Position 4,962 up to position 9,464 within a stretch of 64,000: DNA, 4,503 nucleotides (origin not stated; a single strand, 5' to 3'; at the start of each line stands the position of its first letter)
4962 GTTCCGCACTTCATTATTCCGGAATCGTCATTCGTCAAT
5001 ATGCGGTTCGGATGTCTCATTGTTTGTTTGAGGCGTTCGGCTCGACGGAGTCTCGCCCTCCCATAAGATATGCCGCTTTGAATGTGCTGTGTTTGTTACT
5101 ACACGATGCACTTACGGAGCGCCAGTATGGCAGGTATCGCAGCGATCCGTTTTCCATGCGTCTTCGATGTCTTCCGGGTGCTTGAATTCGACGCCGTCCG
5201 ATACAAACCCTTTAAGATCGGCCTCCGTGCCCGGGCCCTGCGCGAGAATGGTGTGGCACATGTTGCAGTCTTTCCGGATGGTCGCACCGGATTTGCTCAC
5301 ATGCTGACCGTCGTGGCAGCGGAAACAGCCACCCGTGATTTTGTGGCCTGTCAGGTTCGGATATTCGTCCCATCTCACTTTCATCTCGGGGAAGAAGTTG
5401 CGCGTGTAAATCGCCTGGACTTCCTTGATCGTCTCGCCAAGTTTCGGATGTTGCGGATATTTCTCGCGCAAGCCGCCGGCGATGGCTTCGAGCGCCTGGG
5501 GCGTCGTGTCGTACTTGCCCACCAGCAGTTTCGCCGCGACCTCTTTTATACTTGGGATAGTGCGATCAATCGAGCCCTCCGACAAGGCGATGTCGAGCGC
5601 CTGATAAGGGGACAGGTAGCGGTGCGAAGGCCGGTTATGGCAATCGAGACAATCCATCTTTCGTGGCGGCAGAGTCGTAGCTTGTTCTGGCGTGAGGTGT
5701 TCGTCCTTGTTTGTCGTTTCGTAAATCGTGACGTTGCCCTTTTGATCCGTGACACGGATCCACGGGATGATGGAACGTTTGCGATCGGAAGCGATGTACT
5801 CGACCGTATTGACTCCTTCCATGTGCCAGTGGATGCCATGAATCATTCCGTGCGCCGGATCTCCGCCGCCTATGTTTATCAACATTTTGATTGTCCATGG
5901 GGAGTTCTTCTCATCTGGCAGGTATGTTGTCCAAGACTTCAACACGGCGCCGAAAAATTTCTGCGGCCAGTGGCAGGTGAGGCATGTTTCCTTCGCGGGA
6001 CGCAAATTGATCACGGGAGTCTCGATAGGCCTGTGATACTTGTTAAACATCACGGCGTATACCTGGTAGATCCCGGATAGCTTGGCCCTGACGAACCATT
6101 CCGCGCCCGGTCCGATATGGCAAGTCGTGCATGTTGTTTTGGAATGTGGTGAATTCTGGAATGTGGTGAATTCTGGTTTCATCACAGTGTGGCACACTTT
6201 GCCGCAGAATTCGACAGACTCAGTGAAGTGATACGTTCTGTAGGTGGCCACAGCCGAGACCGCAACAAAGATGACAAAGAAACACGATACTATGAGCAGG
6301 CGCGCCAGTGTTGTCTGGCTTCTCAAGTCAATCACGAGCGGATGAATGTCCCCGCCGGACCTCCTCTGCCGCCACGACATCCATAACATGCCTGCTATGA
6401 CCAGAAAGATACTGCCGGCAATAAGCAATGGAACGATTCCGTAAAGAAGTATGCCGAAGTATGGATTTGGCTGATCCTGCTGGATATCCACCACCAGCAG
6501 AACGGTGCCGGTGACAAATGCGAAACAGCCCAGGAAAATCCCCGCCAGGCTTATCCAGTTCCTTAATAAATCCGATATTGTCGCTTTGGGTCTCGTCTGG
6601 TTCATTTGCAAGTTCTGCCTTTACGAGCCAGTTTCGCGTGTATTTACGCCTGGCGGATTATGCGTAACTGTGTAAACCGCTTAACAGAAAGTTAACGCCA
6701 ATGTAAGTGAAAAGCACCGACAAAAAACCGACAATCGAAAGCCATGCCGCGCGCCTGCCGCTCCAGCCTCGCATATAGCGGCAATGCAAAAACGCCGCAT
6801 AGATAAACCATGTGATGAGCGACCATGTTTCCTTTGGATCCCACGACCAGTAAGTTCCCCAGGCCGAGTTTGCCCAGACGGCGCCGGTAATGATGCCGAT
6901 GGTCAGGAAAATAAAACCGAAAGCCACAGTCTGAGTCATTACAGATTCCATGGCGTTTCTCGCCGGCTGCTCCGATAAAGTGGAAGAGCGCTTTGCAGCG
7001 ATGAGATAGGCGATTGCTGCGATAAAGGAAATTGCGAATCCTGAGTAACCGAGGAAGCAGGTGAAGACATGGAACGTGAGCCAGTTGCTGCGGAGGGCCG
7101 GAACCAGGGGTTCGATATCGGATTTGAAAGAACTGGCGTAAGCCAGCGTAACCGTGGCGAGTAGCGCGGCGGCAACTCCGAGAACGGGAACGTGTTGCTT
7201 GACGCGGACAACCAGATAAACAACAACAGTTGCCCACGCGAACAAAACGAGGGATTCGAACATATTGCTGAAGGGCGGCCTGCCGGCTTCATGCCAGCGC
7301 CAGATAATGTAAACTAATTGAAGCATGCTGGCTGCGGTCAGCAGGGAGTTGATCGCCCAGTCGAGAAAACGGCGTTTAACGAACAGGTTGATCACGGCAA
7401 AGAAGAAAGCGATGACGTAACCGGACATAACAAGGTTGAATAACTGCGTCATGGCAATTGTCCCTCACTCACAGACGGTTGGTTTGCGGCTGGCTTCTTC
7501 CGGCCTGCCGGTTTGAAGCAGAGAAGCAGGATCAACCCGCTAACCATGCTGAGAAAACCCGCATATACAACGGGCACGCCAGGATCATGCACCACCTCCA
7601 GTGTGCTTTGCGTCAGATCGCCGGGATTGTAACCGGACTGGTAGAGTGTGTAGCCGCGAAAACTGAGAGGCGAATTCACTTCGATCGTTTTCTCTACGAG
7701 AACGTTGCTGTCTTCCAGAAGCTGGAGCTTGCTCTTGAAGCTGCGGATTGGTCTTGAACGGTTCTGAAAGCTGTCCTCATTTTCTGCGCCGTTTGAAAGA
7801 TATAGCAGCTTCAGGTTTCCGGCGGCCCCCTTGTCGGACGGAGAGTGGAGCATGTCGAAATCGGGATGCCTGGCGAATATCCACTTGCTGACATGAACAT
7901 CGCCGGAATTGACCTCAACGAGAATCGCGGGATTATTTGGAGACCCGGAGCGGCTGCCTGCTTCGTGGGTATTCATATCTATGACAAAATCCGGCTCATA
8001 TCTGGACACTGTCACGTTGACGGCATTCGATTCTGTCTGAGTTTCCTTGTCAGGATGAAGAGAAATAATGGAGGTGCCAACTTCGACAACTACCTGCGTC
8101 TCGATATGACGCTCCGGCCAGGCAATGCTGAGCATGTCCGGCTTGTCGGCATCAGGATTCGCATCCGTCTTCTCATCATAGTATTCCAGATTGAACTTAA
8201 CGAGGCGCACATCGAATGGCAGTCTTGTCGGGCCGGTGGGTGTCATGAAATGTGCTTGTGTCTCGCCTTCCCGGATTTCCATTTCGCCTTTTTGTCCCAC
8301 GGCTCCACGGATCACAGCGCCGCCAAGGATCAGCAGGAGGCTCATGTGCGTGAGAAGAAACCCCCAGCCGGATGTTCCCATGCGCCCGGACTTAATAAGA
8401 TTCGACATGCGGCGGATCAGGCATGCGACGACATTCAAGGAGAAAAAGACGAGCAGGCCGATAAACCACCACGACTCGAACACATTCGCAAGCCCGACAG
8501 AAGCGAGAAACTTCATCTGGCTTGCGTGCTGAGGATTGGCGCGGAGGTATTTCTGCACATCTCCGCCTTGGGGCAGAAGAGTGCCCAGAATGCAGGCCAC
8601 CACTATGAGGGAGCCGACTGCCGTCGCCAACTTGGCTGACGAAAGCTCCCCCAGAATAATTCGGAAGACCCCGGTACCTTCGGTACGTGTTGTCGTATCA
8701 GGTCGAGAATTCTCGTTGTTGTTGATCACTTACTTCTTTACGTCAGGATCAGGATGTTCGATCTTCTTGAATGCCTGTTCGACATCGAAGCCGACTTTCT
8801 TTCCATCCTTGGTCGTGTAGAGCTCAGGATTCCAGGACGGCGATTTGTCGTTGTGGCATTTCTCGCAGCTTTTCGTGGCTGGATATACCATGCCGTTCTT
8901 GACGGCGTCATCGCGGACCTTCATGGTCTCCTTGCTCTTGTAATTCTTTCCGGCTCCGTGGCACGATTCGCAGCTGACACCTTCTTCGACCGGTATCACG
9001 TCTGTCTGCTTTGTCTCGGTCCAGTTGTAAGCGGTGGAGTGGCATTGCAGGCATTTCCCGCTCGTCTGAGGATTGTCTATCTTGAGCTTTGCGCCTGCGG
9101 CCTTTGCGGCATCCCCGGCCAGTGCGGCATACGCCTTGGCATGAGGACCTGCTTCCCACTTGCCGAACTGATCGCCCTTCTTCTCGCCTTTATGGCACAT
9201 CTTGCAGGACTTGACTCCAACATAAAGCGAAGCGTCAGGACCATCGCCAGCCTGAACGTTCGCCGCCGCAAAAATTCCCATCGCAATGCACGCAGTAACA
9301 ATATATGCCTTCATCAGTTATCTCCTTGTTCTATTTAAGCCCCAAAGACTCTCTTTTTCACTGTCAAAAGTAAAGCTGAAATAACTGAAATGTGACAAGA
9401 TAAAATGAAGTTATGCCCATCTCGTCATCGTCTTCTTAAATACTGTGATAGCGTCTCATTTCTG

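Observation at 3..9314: Flavinylation-linked transmembrane redox module: SpeE-like/FMN-bind/NosR-like megafusion plus ApbE, NapC-type heptaheme and a private System II pair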

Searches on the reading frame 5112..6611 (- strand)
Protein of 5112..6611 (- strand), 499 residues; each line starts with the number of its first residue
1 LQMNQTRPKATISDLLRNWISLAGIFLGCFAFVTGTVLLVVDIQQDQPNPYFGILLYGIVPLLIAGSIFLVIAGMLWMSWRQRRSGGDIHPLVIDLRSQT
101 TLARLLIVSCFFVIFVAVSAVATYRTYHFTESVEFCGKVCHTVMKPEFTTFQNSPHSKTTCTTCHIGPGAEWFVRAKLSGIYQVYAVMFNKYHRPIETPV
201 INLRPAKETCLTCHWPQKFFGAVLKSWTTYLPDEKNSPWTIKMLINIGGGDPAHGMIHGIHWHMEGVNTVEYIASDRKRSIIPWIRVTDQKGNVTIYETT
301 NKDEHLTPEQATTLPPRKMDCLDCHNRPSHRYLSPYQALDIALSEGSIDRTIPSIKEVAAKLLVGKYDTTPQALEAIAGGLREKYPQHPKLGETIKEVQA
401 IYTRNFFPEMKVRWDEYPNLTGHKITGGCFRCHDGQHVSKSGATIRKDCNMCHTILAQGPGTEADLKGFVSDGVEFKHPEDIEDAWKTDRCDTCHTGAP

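Call 4: search_protein_families(library=pfam, proteins=[window:5112-6611:-], max_evalue=0.01)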
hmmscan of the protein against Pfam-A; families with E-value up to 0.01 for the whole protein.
window:5112-6611:- (499 aa): 4 families
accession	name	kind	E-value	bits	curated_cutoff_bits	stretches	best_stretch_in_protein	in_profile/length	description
PF03264.19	Cytochrom_NNT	-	2.3e-06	27.9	24.1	1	106-194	9-101/174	NapC/NirT cytochrome c family, N-terminal region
PF14522.11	Cytochrome_C7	-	2.4e-06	27.7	24.8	0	424-454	43-67/67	Cytochrome c7 and related cytochrome c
PF14537.11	Cytochrom_c3_2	-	4.6e-06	27.4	25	1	423-496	2-65/79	Cytochrome c3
PF22113.1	Mtrc-MtrF_II-IV_dom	-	8.2e-06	25.9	30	0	150-216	73-129/176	Outer membrane cytochrome MtrC/MtrF-like, domains II/IV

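Call 14: search_protein_families(library=ncbifam, proteins=[window:5112-6611:-], max_evalue=0.01)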
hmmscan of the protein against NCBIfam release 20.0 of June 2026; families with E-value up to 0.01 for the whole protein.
window:5112-6611:- (499 aa): 6 families
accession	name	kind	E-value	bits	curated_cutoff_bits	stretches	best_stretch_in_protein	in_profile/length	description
TIGR03153.1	cytochr_NrfH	equivalog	1.8e-10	41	134.2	1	109-214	4-109/138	cytochrome c nitrite reductase small subunit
TIGR03507.1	decahem_SO1788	subfamily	0.00022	19.8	209.3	0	256-496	542-661/672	OmcA/MtrC family decaheme c-type cytochrome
TIGR02162.1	torC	equivalog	0.00036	19.9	478.2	1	112-194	23-110/387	pentaheme c-type cytochrome TorC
NF047727.1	4hemeCytCCctA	equivalog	0.00046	20.3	180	1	423-496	34-105/109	tetraheme c-type cytochrome CctA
NF011606.0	PRK15032.1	equivalog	0.0016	17.7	455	1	105-190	18-106/390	pentaheme c-type cytochrome TorC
NF041762.1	diheme_GEGP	equivalog_domain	0.0041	16.4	300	1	414-457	15-59/359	GEGP motif-containing diheme protein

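Call 58: find_homologous_proteins(query=window:5112-6611:-, max_evalue=1e-10)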
Query window:5112-6611:- (499 aa): 4658 proteins with E <= 1e-10 among 8000 candidates; the best 120 are listed.
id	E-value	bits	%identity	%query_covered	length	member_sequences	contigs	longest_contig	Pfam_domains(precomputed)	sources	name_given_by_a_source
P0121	6.5e-291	983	82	97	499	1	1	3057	PF03264.20,PF14522.12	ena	-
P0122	7.1e-282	953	78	100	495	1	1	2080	PF14537.12,PF03264.20,PF14522.12,PF22113.2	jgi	jgi:hypothetical protein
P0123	1.3e-277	939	76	100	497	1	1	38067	PF14537.12,PF03264.20,PF14522.12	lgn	-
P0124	4.0e-275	931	74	100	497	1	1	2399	PF14537.12,PF03264.20,PF14522.12,PF22113.2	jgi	jgi:hypothetical protein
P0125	1.3e-271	920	75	100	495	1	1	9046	PF14537.12,PF03264.20,PF14522.12,PF22113.2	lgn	-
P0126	4.5e-271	918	75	100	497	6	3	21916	PF03264.20,PF14522.12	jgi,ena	-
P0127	1.0e-270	917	74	100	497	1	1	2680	PF14537.12,PF03264.20,PF14522.12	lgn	-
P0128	3.3e-261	885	71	100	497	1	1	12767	PF14537.12,PF03264.20,PF14522.12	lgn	-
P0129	5.2e-260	881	72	100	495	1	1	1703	PF03264.20,PF14522.12,PF22113.2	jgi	jgi:hypothetical protein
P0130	3.4e-258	875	70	100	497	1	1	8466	PF14537.12,PF03264.20,PF14522.12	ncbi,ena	ncbi:MAG: NapC/NirT family cytochrome c [bacterium]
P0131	9.3e-258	874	90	79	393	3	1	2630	PF03264.20,PF22113.2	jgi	jgi:hypothetical protein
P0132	7.8e-257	871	72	97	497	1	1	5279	PF03264.20,PF14522.12,PF22113.2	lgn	-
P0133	6.9e-238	808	65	98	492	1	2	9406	PF14537.12,PF03264.20,PF14522.12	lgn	-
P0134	3.7e-235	799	65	99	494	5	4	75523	PF14537.12,PF03264.20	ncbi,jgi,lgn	jgi:hypothetical protein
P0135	3.2e-225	767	64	98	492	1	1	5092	PF03264.20,PF14522.12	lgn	-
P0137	4.9e-225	766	64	98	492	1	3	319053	PF03264.20,PF14522.12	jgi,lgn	jgi:hypothetical protein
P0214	2.0e-174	599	51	100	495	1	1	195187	PF03264.20,PF14522.12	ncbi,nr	ncbi:NapC/NirT family cytochrome c [Pontiellaceae bacterium B1224]|nr:NapC/NirT family cytochrome c 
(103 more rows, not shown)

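Call 59: find_encoding_contigs(protein=P0214, flank=10000, max_places=1)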
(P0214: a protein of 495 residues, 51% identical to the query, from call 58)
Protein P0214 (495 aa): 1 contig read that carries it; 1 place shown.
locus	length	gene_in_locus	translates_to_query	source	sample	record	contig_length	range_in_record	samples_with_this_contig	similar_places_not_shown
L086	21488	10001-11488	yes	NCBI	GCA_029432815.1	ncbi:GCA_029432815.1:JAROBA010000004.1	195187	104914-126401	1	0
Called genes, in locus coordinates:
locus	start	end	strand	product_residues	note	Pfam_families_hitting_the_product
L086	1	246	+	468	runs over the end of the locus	PF13175:AAA_15, PF13304:AAA_21, PF13175:AAA_15, PF12476:DUF3696 (weak)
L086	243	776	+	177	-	-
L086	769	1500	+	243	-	PF09414:RNA_ligase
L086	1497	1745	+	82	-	-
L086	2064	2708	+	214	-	-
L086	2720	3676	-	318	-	PF02085:Cytochrom_CIII (faint), PF14522:Cytochrome_C7 (weak), PF14537:Cytochrom_c3_2 (faint), PF22113:Mtrc-MtrF_II-IV_dom (weak)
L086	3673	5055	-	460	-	-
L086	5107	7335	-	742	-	PF22113:Mtrc-MtrF_II-IV_dom (faint), PF14522:Cytochrome_C7 (faint), PF14537:Cytochrom_c3_2 (faint), PF18884:TSP3_bac (faint)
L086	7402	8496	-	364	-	PF05201:GlutR_N, PF01488:Shikimate_DH, PF03807:F420_oxidored (weak)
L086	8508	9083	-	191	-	PF22113:Mtrc-MtrF_II-IV_dom (weak), PF09699:Paired_CXXCH_1 (faint), PF13435:Cytochrome_C554, PF14522:Cytochrome_C7 (weak)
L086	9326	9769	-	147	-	PF02082:Rrf2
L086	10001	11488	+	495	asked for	PF03264:Cytochrom_NNT, PF14522:Cytochrome_C7 (faint)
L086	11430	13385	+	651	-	PF00684:DnaJ_CXXCXGXG (faint), PF09699:Paired_CXXCH_1 (faint), PF14522:Cytochrome_C7 (faint), PF14537:Cytochrom_c3_2 (faint), PF01292:Ni_hydr_CYTB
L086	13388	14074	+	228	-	-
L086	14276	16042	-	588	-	PF01578:Cytochrom_C_asm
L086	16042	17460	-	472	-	PF05140:ResB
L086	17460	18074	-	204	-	-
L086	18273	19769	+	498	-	PF13241:NAD_binding_7, PF05201:GlutR_N, PF01488:Shikimate_DH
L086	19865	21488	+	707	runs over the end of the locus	PF01379:Porphobil_deam, PF00590:TP_methylase, PF02602:HEM4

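Call 60: find_encoding_contigs(protein=P0137, flank=10000, max_places=1)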
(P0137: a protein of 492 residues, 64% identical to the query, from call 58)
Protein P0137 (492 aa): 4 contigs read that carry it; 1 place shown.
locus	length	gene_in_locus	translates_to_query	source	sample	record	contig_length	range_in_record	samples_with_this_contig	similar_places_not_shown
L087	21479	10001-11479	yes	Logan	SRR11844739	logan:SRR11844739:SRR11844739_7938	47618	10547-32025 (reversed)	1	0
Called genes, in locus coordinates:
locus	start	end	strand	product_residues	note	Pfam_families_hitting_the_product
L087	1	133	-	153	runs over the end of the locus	-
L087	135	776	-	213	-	PF13510:Fer2_4, PF00111:Fer2, PF13534:Fer4_17 (faint), PF13183:Fer4_8 (weak), PF12838:Fer4_7 (weak), PF13187:Fer4_9 (weak), PF00037:Fer4 (weak)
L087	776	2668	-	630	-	PF01257:2Fe-2S_thioredx (weak), PF01512:Complex1_51K, PF10589:NADH_4Fe-4S, PF00037:Fer4 (weak), PF12838:Fer4_7 (weak), PF13187:Fer4_9 (weak), PF13237:Fer4_10 (weak), PF14697:Fer4_21 (weak)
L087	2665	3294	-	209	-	PF01257:2Fe-2S_thioredx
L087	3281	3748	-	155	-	PF00111:Fer2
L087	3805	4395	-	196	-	PF02508:Rnf-Nqr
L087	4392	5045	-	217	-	PF02508:Rnf-Nqr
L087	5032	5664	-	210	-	PF04205:FMN_bind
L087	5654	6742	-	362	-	PF03116:NQR2_RnfD_RnfE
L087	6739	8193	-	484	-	PF24836:NQRA_2nd, PF01512:Complex1_51K (weak), PF13237:Fer4_10 (weak), PF14697:Fer4_21 (faint), PF12838:Fer4_7 (weak), PF13183:Fer4_8 (weak), PF13187:Fer4_9, PF13534:Fer4_17 (weak), +1 more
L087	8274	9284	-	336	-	PF10114:PocR, PF12833:HTH_18, PF00165:HTH_AraC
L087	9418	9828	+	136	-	PF00072:Response_reg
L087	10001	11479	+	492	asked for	PF03264:Cytochrom_NNT, PF14522:Cytochrome_C7 (faint)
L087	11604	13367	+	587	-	PF09699:Paired_CXXCH_1 (faint), PF14537:Cytochrom_c3_2 (faint), PF14522:Cytochrome_C7 (faint), PF01292:Ni_hydr_CYTB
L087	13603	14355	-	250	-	-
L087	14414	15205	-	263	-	PF01578:Cytochrom_C_asm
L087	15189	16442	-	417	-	PF05140:ResB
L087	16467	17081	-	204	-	PF14537:Cytochrom_c3_2 (faint), PF22113:Mtrc-MtrF_II-IV_dom (weak), PF14522:Cytochrome_C7 (faint), PF09699:Paired_CXXCH_1 (faint), PF13435:Cytochrome_C554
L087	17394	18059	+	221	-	-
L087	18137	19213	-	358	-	PF14522:Cytochrome_C7 (weak), PF14537:Cytochrom_c3_2 (faint)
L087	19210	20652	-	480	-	-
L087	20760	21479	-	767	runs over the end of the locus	PF14522:Cytochrome_C7 (faint), PF22113:Mtrc-MtrF_II-IV_dom (faint), PF09699:Paired_CXXCH_1 (faint), PF14537:Cytochrom_c3_2 (faint), PF18884:TSP3_bac (faint)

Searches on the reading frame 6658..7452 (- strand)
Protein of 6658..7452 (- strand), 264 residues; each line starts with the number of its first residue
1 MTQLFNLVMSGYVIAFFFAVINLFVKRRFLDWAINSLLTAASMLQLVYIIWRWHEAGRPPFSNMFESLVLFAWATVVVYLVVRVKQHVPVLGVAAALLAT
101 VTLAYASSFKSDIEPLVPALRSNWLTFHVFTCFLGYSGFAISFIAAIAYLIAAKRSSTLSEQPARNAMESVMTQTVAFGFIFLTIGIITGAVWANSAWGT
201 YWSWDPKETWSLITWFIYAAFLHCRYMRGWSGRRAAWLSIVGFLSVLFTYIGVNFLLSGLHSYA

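Call 4: search_protein_families(library=pfam, proteins=[window:6658-7452:-], max_evalue=0.01)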
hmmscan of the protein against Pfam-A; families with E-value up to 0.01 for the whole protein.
window:6658-7452:- (264 aa): 1 family
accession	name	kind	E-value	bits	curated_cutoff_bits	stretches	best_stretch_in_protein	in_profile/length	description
PF01578.25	Cytochrom_C_asm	-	4.2e-55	187.1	29.9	1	62-261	2-212/212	Cytochrome C assembly protein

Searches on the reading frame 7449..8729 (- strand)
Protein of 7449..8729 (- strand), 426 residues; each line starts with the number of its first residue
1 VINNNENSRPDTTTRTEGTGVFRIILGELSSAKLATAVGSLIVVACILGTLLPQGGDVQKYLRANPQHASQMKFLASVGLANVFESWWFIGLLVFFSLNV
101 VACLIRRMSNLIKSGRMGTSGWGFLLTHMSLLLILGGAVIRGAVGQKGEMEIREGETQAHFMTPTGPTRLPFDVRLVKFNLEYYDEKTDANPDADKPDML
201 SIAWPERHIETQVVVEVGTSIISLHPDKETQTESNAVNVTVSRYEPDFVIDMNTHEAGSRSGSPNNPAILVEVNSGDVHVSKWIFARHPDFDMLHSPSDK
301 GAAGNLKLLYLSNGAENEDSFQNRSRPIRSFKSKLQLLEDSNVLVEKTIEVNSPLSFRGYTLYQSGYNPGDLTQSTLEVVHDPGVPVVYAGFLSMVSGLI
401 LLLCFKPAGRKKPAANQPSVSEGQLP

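Call 4: search_protein_families(library=pfam, proteins=[window:7449-8729:-], max_evalue=0.01)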
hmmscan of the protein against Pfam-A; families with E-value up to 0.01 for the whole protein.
window:7449-8729:- (426 aa): 1 family
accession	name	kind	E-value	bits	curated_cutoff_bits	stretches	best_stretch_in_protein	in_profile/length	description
PF05140.19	ResB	-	3.6e-41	141.9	24.6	4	41-116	10-86/486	ResB-like family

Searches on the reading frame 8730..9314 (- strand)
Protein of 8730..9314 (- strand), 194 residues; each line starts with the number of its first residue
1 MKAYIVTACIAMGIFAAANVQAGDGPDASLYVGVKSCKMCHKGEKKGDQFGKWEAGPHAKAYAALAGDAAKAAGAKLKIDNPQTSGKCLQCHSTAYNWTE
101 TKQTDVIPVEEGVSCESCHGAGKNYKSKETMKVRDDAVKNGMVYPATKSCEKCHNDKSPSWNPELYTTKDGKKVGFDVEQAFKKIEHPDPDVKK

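Call 4: search_protein_families(library=pfam, proteins=[window:8730-9314:-], max_evalue=0.01)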
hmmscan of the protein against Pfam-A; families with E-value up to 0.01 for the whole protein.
window:8730-9314:- (194 aa): 8 families
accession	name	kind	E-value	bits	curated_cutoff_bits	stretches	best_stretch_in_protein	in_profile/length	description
PF13435.11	Cytochrome_C554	-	3.4e-16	60.4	20.8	1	36-120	1-84/84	Cytochrome c554 and c-prime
PF22113.1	Mtrc-MtrF_II-IV_dom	-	1.3e-07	31.7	30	2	32-128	79-172/176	Outer membrane cytochrome MtrC/MtrF-like, domains II/IV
PF14522.11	Cytochrome_C7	-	1.8e-07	31.3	24.8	2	84-155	12-67/67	Cytochrome c7 and related cytochrome c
PF14537.11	Cytochrom_c3_2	-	1.8e-05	25.6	25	1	86-159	7-69/79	Cytochrome c3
PF01155.25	HypA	-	0.00035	21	28.9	1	61-134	47-108/112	Hydrogenase/urease nickel incorporation, metallochaperone, hypA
PF02085.21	Cytochrom_CIII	-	0.0006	20.6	22.9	0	36-119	32-101/101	Class III cytochrome C family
PF09699.15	Paired_CXXCH_1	-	0.0008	19.5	20.6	0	82-94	3-15/41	Doubled CXXCH motif (Paired_CXXCH_1)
PF00684.25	DnaJ_CXXCXGXG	-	0.0055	17.4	32.7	1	83-127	12-56/65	DnaJ central domain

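Call 14: search_protein_families(library=ncbifam, proteins=[window:8730-9314:-], max_evalue=0.01)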
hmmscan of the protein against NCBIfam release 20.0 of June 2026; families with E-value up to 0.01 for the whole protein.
window:8730-9314:- (194 aa): 8 families
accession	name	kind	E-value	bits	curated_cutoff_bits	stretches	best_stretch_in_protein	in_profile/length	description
NF041198.1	UshA_like_PCGU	equivalog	9e-16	57.5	275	1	27-157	401-511/519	UshA-like (seleno)protein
NF043010.1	Cyt554_Nsmonas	equivalog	6.6e-12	45.3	400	1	10-128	7-124/238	cytochrome c-550 CycA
TIGR04257.1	nanowire_3heme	domain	7e-06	26.1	40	1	85-129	23-68/75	c(7)-type cytochrome triheme domain-containing protein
TIGR01905.1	paired_CXXCH_1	subfamily_domain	2.3e-05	24.2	25.2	0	82-94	3-15/41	doubled CXXCH domain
NF041028.1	decahem_GSU2203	exception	4.2e-05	22.9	325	1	30-158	32-159/317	GSU2203 family decaheme c-type cytochrome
TIGR03508.1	decahem_SO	subfamily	5.2e-05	22.8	192.2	1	88-158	5-81/258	DmsE family decaheme c-type cytochrome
NF047727.1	4hemeCytCCctA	equivalog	0.00058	20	180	0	5-122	9-107/109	tetraheme c-type cytochrome CctA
NF052465.1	typeII_restric_endo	equivalog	0.008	15.4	290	0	151-184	11-44/209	type II restriction-modification system restriction endonuclease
